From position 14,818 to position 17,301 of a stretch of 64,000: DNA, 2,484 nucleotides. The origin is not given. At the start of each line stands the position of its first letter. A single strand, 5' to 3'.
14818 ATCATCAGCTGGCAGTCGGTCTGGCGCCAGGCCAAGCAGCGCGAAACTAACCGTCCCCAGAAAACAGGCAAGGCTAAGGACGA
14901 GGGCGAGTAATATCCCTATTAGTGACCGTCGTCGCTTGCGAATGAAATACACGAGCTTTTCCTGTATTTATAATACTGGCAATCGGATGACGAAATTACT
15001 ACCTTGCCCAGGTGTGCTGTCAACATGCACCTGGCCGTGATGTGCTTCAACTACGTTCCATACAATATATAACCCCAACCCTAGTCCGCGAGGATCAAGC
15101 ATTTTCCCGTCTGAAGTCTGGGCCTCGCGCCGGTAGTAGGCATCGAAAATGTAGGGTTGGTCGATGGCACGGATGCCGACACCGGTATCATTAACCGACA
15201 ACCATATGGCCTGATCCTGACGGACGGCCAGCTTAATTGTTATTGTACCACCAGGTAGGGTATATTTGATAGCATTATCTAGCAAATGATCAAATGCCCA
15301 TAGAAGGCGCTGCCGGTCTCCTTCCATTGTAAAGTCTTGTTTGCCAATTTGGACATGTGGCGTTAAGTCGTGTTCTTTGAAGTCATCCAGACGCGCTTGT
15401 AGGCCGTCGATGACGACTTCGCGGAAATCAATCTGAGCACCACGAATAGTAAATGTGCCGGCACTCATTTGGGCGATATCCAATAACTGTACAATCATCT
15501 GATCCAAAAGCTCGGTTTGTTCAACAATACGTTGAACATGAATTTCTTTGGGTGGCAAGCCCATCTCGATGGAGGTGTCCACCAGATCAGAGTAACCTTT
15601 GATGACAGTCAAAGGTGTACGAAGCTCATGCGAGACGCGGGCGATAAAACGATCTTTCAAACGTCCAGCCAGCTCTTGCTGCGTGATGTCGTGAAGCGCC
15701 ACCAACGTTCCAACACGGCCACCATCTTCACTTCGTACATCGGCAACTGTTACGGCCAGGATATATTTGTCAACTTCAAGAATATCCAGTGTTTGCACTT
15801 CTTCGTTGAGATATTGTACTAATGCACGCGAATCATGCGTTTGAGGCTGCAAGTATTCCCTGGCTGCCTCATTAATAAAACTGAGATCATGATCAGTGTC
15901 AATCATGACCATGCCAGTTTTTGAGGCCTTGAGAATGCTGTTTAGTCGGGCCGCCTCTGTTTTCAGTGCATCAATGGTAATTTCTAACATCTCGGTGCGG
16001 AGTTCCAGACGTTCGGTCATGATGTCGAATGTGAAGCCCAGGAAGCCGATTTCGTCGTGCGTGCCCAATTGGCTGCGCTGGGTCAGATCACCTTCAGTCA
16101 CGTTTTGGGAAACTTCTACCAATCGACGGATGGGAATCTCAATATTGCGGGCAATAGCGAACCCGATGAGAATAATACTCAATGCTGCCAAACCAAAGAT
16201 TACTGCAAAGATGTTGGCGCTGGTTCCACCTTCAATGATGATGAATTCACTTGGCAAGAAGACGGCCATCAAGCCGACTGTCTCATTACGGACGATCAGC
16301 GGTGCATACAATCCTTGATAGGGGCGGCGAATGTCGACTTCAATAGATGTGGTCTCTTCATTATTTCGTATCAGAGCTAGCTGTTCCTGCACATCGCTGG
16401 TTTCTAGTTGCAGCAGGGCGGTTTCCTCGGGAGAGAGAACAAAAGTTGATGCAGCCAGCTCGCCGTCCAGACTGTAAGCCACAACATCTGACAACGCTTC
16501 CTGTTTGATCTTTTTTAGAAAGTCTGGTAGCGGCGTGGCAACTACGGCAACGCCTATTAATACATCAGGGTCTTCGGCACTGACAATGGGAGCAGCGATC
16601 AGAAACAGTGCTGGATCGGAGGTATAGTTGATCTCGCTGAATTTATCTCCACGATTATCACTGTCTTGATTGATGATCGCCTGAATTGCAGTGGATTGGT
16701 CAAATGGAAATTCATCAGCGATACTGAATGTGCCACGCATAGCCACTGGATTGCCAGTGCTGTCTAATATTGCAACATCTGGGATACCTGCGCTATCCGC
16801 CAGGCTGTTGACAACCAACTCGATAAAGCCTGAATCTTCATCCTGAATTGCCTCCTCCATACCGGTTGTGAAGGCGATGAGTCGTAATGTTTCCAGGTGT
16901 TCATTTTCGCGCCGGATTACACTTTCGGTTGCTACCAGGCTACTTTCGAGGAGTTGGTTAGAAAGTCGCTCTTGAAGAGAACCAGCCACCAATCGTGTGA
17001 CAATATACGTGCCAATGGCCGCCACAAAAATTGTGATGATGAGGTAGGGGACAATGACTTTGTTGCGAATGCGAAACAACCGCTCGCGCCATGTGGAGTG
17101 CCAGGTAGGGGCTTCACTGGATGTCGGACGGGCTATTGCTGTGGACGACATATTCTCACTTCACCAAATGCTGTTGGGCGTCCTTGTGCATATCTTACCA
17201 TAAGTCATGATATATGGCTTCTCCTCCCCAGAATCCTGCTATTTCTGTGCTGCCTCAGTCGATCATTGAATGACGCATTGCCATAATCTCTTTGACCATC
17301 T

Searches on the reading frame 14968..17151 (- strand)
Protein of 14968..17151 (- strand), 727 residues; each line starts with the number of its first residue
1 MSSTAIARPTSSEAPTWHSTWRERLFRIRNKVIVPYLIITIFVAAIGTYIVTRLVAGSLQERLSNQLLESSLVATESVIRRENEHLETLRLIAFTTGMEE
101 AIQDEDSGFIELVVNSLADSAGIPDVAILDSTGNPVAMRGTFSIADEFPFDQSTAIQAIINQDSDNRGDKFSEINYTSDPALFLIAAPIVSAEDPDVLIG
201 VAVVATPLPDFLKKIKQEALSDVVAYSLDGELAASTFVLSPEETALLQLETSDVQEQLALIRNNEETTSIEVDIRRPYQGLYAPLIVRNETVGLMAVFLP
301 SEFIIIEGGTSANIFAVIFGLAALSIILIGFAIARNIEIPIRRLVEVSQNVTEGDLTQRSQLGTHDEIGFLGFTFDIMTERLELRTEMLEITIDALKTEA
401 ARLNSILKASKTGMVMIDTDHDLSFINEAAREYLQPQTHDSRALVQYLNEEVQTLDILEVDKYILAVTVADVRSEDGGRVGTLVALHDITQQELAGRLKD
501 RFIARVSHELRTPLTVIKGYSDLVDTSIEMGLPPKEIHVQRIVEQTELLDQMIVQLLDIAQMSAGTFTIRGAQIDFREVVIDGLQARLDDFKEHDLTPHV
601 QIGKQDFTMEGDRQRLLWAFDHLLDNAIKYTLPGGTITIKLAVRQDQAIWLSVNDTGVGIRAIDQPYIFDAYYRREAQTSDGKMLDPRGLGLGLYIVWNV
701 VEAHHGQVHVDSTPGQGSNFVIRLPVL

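Call 75: search_protein_families(library=pfam, proteins=[window:14968-17151:-], max_evalue=0.00001)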
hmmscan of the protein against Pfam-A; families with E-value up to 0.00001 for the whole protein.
window:14968-17151:- (727 aa): 4 families
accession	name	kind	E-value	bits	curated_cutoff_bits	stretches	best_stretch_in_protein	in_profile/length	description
PF02518.31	HATPase_c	-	1.4e-23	83.9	26.4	1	611-726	1-109/111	Histidine kinase-, DNA gyrase B-, and HSP90-like ATPase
PF00512.31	HisKA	-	3.1e-13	50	26.9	1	499-565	2-66/66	His Kinase A (phospho-acceptor) domain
PF00672.30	HAMP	-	2e-10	41.3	25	1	340-383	9-52/53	HAMP domain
PF14827.12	dCache_3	-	2.2e-07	31.1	25.7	1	60-299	1-233/239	Double sensory domain of two-component sensor kinase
